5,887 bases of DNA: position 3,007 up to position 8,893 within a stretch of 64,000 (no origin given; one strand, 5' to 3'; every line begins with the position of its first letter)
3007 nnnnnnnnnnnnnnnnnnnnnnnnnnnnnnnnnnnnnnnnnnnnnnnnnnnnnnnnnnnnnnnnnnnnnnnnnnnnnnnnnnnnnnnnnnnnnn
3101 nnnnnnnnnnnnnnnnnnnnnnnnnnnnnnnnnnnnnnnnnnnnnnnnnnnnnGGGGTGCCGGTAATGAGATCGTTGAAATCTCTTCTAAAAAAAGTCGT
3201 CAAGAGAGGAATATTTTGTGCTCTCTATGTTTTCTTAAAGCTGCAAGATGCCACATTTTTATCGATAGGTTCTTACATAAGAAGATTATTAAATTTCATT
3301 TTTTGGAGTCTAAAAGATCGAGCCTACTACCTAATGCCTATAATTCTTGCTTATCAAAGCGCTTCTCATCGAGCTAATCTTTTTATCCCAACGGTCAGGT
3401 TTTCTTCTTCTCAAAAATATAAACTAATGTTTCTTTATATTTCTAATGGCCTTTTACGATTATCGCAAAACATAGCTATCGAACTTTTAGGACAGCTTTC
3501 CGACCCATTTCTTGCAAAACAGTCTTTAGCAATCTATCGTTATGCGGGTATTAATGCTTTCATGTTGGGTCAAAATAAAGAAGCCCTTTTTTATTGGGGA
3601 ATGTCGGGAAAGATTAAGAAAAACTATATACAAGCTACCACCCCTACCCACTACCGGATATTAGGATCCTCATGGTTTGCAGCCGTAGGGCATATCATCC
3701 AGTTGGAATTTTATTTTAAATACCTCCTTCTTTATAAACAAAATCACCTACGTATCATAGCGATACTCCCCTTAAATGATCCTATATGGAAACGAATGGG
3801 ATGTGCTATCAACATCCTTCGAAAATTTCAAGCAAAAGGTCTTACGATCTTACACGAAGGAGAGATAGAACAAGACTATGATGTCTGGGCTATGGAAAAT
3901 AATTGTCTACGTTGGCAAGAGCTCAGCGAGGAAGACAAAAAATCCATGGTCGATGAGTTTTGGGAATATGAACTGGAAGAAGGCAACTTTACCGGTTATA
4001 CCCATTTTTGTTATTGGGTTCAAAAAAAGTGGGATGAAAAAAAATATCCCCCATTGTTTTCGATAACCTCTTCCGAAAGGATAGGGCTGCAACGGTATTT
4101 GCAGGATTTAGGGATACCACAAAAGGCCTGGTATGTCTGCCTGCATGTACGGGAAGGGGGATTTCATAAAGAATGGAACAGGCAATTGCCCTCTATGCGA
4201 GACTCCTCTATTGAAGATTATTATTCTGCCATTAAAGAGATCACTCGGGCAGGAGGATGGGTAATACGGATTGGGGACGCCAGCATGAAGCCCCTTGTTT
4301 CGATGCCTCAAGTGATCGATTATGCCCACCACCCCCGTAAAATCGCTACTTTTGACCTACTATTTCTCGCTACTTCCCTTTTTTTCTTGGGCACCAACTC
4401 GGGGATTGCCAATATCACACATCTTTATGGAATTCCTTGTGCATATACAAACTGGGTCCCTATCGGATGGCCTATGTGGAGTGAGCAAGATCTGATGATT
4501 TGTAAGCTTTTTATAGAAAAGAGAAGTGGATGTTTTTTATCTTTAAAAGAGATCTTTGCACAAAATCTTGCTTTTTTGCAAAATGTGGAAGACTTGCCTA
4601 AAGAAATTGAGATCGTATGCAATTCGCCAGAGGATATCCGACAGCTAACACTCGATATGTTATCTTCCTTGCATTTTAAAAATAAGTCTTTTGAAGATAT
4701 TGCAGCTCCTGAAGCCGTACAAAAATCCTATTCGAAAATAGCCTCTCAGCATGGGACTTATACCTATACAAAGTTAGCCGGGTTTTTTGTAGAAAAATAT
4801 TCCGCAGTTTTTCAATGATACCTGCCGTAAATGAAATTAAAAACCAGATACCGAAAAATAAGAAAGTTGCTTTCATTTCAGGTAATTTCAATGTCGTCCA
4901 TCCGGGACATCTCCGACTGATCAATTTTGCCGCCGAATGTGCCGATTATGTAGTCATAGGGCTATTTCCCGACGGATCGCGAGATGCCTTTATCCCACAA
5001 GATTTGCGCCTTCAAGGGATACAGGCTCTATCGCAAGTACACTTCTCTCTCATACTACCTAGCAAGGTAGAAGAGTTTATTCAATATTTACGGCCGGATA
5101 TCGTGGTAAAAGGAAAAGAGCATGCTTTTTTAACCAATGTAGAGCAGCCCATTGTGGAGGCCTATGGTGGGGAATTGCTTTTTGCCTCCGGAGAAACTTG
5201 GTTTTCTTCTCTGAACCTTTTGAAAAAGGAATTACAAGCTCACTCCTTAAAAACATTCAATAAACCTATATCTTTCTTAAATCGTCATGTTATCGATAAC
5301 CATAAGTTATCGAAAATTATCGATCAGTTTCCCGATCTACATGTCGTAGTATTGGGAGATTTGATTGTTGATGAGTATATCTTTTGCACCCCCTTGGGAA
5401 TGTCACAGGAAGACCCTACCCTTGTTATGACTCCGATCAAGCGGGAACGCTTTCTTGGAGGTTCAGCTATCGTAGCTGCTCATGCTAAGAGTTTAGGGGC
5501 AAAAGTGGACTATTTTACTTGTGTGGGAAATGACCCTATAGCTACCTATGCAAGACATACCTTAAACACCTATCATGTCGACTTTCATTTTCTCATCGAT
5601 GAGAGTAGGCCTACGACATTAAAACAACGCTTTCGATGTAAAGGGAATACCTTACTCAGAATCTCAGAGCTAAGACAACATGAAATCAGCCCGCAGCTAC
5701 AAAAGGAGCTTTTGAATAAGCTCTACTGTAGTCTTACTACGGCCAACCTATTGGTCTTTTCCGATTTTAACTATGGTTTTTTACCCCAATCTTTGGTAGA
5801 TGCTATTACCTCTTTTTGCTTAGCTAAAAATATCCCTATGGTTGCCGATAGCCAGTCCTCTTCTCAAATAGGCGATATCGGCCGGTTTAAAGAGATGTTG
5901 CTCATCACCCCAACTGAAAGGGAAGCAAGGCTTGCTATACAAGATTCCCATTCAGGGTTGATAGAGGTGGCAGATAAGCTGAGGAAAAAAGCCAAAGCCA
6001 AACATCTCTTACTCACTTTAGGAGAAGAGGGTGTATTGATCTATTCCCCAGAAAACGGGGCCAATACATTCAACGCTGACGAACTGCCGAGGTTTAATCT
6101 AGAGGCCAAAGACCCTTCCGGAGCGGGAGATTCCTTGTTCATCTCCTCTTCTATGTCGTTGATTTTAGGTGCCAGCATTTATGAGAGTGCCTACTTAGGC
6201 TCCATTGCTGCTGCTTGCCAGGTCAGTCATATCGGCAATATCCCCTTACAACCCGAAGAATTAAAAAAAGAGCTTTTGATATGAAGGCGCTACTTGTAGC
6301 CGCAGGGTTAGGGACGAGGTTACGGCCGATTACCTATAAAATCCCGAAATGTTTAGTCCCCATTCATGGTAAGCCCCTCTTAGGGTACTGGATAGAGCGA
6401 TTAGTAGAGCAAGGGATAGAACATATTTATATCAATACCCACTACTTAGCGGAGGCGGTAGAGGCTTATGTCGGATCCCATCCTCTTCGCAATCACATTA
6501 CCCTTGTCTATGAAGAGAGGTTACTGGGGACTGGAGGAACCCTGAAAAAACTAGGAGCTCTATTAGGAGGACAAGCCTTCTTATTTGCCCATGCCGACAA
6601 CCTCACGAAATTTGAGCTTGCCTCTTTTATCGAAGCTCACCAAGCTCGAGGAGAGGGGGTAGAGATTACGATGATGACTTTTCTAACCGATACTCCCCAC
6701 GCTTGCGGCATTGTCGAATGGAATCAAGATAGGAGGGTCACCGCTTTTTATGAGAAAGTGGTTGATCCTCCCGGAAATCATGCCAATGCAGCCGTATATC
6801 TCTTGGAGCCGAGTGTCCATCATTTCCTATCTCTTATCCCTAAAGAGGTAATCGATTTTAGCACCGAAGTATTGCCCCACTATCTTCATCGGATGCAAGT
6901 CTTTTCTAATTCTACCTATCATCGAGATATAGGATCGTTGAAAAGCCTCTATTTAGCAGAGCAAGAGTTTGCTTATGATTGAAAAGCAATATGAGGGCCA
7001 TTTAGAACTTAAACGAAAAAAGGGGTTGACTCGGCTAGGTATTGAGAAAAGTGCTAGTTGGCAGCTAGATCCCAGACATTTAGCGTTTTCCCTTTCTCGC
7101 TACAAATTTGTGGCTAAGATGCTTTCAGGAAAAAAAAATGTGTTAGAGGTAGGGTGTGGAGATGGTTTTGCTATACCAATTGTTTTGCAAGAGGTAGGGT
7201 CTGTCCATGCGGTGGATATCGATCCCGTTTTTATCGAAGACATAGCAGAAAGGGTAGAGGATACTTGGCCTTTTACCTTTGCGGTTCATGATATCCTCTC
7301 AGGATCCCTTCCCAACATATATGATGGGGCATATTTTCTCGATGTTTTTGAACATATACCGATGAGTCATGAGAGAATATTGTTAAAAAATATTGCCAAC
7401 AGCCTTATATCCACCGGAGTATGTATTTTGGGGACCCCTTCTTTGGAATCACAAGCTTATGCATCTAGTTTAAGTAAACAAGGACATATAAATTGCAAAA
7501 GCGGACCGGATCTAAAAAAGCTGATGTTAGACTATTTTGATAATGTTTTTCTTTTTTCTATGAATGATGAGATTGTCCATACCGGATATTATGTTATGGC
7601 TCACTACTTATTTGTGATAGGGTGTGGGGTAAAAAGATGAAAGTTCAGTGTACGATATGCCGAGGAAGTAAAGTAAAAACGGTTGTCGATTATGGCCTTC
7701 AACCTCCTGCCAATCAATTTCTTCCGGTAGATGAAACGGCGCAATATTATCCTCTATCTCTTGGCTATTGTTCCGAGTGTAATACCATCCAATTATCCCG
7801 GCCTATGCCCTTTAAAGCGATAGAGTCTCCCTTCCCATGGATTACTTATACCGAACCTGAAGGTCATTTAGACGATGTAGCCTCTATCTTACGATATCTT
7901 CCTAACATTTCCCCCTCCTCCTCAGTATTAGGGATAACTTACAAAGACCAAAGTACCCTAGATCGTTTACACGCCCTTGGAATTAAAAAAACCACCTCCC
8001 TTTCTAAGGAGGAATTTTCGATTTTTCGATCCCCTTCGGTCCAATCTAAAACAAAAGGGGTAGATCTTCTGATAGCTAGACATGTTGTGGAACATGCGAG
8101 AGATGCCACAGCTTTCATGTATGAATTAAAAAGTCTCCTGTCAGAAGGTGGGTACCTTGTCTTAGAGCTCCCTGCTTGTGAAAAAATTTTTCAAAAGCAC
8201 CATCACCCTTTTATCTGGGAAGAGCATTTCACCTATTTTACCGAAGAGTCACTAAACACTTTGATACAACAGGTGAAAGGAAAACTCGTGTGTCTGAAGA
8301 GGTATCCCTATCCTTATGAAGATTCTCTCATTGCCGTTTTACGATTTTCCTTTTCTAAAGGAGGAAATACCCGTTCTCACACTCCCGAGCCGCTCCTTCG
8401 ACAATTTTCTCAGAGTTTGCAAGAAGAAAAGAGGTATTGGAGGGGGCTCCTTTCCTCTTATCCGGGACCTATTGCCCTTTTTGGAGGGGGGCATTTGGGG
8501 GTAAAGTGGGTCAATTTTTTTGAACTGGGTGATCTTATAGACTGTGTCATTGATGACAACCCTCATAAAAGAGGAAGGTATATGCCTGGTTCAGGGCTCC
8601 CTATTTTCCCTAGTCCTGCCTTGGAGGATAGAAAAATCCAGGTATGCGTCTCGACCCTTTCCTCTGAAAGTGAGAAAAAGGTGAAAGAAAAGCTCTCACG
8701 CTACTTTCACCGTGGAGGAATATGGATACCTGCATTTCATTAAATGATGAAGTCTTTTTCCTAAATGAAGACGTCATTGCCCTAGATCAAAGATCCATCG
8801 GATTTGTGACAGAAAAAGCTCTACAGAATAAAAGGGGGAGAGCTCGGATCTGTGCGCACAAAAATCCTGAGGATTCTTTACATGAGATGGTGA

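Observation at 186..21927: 22-kb, 23-gene nucleotide-sugar tailoring cluster with no canonical assembly or export genes in view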

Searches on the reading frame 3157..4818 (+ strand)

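Call 5: search_protein_families(library=pfam, proteins=[window:3157-4818:+], max_evalue=0.001)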
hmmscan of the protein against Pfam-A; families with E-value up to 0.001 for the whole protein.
window:3157-4818:+ (553 aa): 0 families

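Call 8: search_protein_families(library=ncbifam, proteins=[window:3157-4818:+], max_evalue=0.01)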
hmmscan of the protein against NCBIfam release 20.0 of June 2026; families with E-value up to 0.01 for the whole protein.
window:3157-4818:+ (553 aa): 1 family
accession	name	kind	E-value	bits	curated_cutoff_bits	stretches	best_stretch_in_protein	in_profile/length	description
TIGR04372.1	glycosyl_04372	domain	5.5e-53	179.5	45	1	324-528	1-206/207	TIGR04372 family glycosyltransferase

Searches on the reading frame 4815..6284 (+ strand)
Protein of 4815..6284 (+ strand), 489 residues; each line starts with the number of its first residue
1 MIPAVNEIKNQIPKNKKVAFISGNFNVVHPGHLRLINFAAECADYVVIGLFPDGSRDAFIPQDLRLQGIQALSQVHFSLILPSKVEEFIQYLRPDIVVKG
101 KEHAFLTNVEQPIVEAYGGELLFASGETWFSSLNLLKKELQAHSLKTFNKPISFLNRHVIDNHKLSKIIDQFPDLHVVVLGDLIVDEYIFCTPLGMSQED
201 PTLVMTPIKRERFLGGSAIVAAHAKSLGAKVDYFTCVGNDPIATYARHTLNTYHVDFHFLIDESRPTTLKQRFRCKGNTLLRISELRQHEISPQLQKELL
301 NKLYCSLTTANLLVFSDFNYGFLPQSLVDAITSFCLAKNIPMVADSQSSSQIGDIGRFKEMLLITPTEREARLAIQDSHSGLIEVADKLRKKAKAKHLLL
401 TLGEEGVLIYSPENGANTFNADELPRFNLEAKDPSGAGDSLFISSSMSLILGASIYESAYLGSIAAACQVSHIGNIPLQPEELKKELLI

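Call 5: search_protein_families(library=pfam, proteins=[window:4815-6284:+], max_evalue=0.001)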
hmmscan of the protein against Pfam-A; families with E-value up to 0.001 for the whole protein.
window:4815-6284:+ (489 aa): 2 families
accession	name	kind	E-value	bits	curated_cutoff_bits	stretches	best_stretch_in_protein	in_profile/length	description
PF00294.29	PfkB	-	3.9e-25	89.2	25.8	1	177-477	4-297/302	pfkB family carbohydrate kinase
PF01467.32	CTP_transf_like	-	1.2e-07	32.4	21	1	21-118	2-103/133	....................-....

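Call 8: search_protein_families(library=ncbifam, proteins=[window:4815-6284:+], max_evalue=0.01)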
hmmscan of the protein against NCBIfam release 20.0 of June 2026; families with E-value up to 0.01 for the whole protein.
window:4815-6284:+ (489 aa): 22 families
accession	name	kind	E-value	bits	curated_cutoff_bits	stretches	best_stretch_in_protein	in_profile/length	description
TIGR02198.1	rfaE_dom_I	equivalog_domain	1.2e-54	185.5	345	1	170-486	3-313/315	D-glycero-beta-D-manno-heptose-7-phosphate kinase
NF008454.0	PRK11316.1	equivalog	4.4e-38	131.1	521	2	168-486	4-311/475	bifunctional D-glycero-beta-D-manno-heptose-7-phosphate kinase/D-glycero-beta-D-manno-heptose 1-phosphate adenylyltransferase HldE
TIGR02199.1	rfaE_dom_II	equivalog_domain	3.7e-14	52.8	181.5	1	14-138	9-141/144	D-glycero-beta-D-manno-heptose 1-phosphate adenylyltransferase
TIGR02152.1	D_ribokin_bact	equivalog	2.5e-12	46.7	299.65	1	178-476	2-287/298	ribokinase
TIGR04382.1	myo_inos_iolC_N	equivalog_domain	2.7e-12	46.6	300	2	211-263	30-83/309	5-dehydro-2-deoxygluconokinase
TIGR03168.1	1-PFK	subfamily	8.8e-09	34.7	216.4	1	289-482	107-294/305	hexose kinase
TIGR00125.1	cyt_tran_rel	domain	2.3e-08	34.1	27.7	1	18-53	1-36/65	adenylyltransferase/cytidyltransferase family protein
TIGR03828.1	pfkB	equivalog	4.1e-08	32.6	292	1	290-474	108-286/305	1-phosphofructokinase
NF008353.0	PRK11142.1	equivalog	2.9e-07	30.3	341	1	216-477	41-291/307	ribokinase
NF006957.1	PRK09434.1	equivalog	7.7e-06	25.6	450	0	215-264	28-77/302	fructokinase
NF001985.0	PRK00777.1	subfamily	0.00012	22.1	104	1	19-53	7-41/157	pantetheine-phosphate adenylyltransferase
NF045965.1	RibF_rel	equivalog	0.0002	20.9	200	0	7-43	4-39/279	FAD synthase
NF047869.1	myo_kin_aldol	exception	0.00024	19.6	600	0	175-269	7-95/586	bifunctional 5-dehydro-2-deoxygluconokinase/5-dehydro-2-deoxyphosphogluconate aldolase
NF041134.1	R1P_kin_Thcocales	equivalog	0.00047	19.7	500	0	391-475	189-268/291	ADP-dependent ribose-1-phosphate kinase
NF049991.1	TagKinase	equivalog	0.00047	19.1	420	0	384-474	206-300/321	tagatose kinase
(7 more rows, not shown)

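Call 60: search_solved_structures(query=window:4815-6284:+, max_evalue=0.000001)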
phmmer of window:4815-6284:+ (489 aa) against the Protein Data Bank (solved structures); distinct sequences matched with E-value up to 0.000001: 1.
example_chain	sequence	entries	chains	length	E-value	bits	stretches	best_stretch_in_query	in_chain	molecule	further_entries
4e84_A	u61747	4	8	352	1.6e-16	63.4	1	171-482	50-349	D-beta-D-heptose 7-phosphate kinase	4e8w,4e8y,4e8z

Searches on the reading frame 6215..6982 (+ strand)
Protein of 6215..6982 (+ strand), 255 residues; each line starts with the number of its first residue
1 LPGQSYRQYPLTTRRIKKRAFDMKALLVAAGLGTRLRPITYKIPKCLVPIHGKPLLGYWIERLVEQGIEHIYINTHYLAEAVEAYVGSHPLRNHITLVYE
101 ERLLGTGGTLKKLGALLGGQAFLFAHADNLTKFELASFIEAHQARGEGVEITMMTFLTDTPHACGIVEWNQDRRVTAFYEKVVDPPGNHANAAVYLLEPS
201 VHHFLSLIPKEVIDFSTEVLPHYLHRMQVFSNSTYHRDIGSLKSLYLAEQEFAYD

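Call 5: search_protein_families(library=pfam, proteins=[window:6215-6982:+], max_evalue=0.001)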
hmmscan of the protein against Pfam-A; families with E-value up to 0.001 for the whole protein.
window:6215-6982:+ (255 aa): 2 families
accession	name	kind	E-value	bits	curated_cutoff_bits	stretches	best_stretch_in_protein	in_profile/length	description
PF00483.29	NTP_transferase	-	3.7e-33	115.5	21.2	1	24-251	1-241/245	Nucleotidyl transferase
PF12804.13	NTP_transf_3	-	1.1e-08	35.9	27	1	25-129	1-96/160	MobA-like NTP transferase domain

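Call 8: search_protein_families(library=ncbifam, proteins=[window:6215-6982:+], max_evalue=0.01)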
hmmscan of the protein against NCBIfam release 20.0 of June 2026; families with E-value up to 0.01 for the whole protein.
window:6215-6982:+ (255 aa): 37 families (the best 25 are shown)
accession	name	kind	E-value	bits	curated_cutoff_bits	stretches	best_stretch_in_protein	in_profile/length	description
NF052502.1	man1P_GTase_Rv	exception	7.6e-34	117.1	440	1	24-244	2-222/352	mannose-1-phosphate guanylyltransferase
TIGR03992.1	Arch_glmU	subfamily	1.5e-30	106.4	292.1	1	23-209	1-180/393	bifunctional sugar-1-phosphate nucleotidylyltransferase/acetyltransferase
TIGR01208.1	rmlA_long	equivalog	8e-28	97.3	320.25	1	24-208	1-185/353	glucose-1-phosphate thymidylyltransferase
NF045761.1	NAMPUrTaseMurU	equivalog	1.6e-25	90.3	250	1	23-162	1-141/226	N-acetylmuramate alpha-1-phosphate uridylyltransferase MurU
NF041313.1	UDPGP_AglF_Halo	equivalog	8.9e-23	80.9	400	1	23-208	1-185/234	UTP--glucose-1-phosphate uridylyltransferase AglF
NF045697.1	MurNAcPUrMurU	equivalog_domain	1.3e-19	70.5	370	1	27-159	2-135/229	N-acetylmuramate alpha-1-phosphate uridylyltransferase MurU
NF049965.1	GlMnHpPGnyltfHddC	equivalog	1.3e-18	67.5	300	1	23-240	1-209/221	D-glycero-D-manno-heptose 1-phosphate guanosyltransferase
NF041173.1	Sug_nt_acttase_Thmprot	equivalog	1.7e-18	66.7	600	1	23-210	1-181/405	bifunctional sugar-1-phosphate nucleotidylyltransferase/acetyltransferase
TIGR02091.1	glgC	equivalog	9.4e-18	64.4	424.9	2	124-250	118-257/364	glucose-1-phosphate adenylyltransferase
NF003670.0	PRK05293.1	equivalog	2.9e-16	59.4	470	2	127-252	126-258/382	glucose-1-phosphate adenylyltransferase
TIGR02623.1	G1P_cyt_trans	equivalog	2.6e-15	56.6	300.25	2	94-231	94-224/255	glucose-1-phosphate cytidylyltransferase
TIGR01099.1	galU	equivalog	1.1e-14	54.7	326.8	1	23-86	2-65/261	UTP--glucose-1-phosphate uridylyltransferase GalU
TIGR01207.1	rmlA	equivalog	5.8e-13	48.6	360.65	1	24-205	1-183/286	glucose-1-phosphate thymidylyltransferase RfbA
NF002023.0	PRK00844.1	subfamily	1e-12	47.7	458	2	126-192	125-191/408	glucose-1-phosphate adenylyltransferase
NF002772.0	PRK02862.1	equivalog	2.8e-12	46.1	537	1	25-181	6-178/429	glucose-1-phosphate adenylyltransferase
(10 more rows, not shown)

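Call 61: search_solved_structures(query=window:6215-6982:+, max_evalue=1e-12)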
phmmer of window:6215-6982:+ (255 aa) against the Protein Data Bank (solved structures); distinct sequences matched with E-value up to 1e-12: 10.
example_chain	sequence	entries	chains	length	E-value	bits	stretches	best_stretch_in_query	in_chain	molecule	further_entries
8x7s_B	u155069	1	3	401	1.1e-22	83.9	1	17-222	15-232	UTP--glucose-1-phosphate uridylyltransferase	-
7x8j_A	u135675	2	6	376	3.9e-22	82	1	22-212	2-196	Mannose-1-phosphate guanylyltransferase 1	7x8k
8yre_D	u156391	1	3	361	7.9e-22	81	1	23-212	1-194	Mannose-1-phosphate guanylyltransferase 1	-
7d72_K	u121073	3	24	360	1.3e-21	80.4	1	23-232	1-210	Mannose-1-phosphate guanyltransferase beta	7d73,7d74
6jq8_A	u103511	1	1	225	1.4e-19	73.6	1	26-252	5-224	Putative 6-deoxy-D-mannoheptose pathway protein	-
5xhw_A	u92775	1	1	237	1.5e-19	73.6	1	26-252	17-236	Putative 6-deoxy-D-mannoheptose pathway protein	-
7whr_B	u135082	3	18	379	1.8e-17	66.8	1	22-248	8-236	Nucleotidyl transferase family protein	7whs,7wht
4y7t_A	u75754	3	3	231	1.1e-15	61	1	23-138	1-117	Nucleotidyl transferase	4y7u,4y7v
8hhd_A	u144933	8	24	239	9.6e-15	57.8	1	18-151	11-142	Nucleotidyl transferase | N-acetylmuramate alpha-1-phosphate uridylyltransferase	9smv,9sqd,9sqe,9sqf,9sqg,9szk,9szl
1jyk_A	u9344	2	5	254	3.9e-13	52.6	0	16-83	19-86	CTP:phosphocholine Cytidylyltransferase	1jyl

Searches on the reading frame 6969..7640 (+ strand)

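Call 5: search_protein_families(library=pfam, proteins=[window:6969-7640:+], max_evalue=0.001)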
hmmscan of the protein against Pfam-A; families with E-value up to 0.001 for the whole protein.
window:6969-7640:+ (223 aa): 5 families
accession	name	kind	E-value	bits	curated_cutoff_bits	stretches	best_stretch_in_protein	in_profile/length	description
PF13489.12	Methyltransf_23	-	6.1e-10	39.5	27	1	48-187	16-155/164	Methyltransferase domain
PF13649.12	Methyltransf_25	-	2.1e-09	38.4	27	1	58-147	1-94/97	Methyltransferase domain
PF08242.18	Methyltransf_12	-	1.5e-08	35.7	30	1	59-151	1-97/98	Methyltransferase domain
PF08241.18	Methyltransf_11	-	3.5e-08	34.4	21.2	1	59-154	1-95/95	Methyltransferase domain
PF13847.12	Methyltransf_31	-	7.9e-06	26.1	27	1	54-169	3-124/145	Methyltransferase domain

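Call 8: search_protein_families(library=ncbifam, proteins=[window:6969-7640:+], max_evalue=0.01)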
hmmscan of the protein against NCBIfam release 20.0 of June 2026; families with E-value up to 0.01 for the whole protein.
window:6969-7640:+ (223 aa): 10 families
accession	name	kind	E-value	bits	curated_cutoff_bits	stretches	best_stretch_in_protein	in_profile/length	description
TIGR02021.1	BchM-ChlM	equivalog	1.3e-06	28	158.9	1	51-147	52-147/218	magnesium protoporphyrin IX methyltransferase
NF000499.2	Erm23S_rRNA_broad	equivalog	2.1e-06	27.3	212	1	53-116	22-85/244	23S ribosomal RNA methyltransferase Erm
TIGR00406.1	prmA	equivalog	1.2e-05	25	183.15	1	54-91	159-197/288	50S ribosomal protein L11 methyltransferase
NF041650.1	nod_mtase_NodS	equivalog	5.4e-05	23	300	1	26-156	9-141/190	nodulation methyltransferase NodS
NF043040.1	corrin_prot_MT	hypoth_equivalog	9.3e-05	22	180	1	48-150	34-143/216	corrinoid protein-associated methyltransferase CpaM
TIGR00755.1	ksgA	equivalog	0.00011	21.7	171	1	54-121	29-96/256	16S rRNA (adenine(1518)-N(6)/adenine(1519)-N(6))-dimethyltransferase RsmA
TIGR01983.1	UbiG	equivalog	0.00026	20.4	102.95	1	53-167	49-164/228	bifunctional 2-polyprenyl-6-hydroxyphenol methylase/3-demethylubiquinol 3-O-methyltransferase UbiG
NF001786.0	PRK00517.2-4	equivalog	0.0032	16.6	327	1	43-97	132-186/277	50S ribosomal protein L11 methyltransferase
NF001453.0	PRK00312.1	equivalog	0.0092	15.6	188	0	49-83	70-109/217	protein-L-isoaspartate(D-aspartate) O-methyltransferase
NF011529.0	PRK14968.1-3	equivalog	0.0096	15.4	162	0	53-94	33-74/198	putative methyltransferase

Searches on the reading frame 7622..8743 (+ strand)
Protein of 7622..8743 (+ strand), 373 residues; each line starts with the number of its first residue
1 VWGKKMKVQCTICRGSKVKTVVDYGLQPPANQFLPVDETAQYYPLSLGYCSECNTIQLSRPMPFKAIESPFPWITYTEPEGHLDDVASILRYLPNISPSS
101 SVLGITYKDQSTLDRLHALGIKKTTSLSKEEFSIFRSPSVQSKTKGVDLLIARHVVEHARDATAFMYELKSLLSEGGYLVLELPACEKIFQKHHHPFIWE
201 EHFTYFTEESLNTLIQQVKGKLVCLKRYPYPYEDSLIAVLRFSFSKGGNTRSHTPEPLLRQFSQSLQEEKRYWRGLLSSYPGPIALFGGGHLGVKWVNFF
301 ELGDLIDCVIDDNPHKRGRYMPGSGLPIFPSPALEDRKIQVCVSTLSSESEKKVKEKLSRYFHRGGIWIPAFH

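Call 5: search_protein_families(library=pfam, proteins=[window:7622-8743:+], max_evalue=0.001)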
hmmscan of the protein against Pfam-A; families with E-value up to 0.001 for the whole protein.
window:7622-8743:+ (373 aa): 3 families
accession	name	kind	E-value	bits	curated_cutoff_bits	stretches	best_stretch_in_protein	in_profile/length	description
PF08421.16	Methyltransf_13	-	2e-11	44.3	31.3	1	10-64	1-58/62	Putative zinc binding domain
PF08484.17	Methyltransf_14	-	2.3e-11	44.2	23.5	1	283-369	70-156/160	C-methyltransferase C-terminal domain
PF13489.12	Methyltransf_23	-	6.9e-09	36.1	27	1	126-217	61-156/164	Methyltransferase domain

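Call 8: search_protein_families(library=ncbifam, proteins=[window:7622-8743:+], max_evalue=0.01)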
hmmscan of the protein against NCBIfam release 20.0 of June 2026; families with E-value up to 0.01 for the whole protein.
window:7622-8743:+ (373 aa): 1 family
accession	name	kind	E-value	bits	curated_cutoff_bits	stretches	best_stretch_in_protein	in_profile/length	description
TIGR00452.1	TIGR00452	equivalog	0.0047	15.8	275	1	121-183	159-221/316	tRNA 5-methoxyuridine(34)/uridine 5-oxyacetic acid(34) synthase CmoB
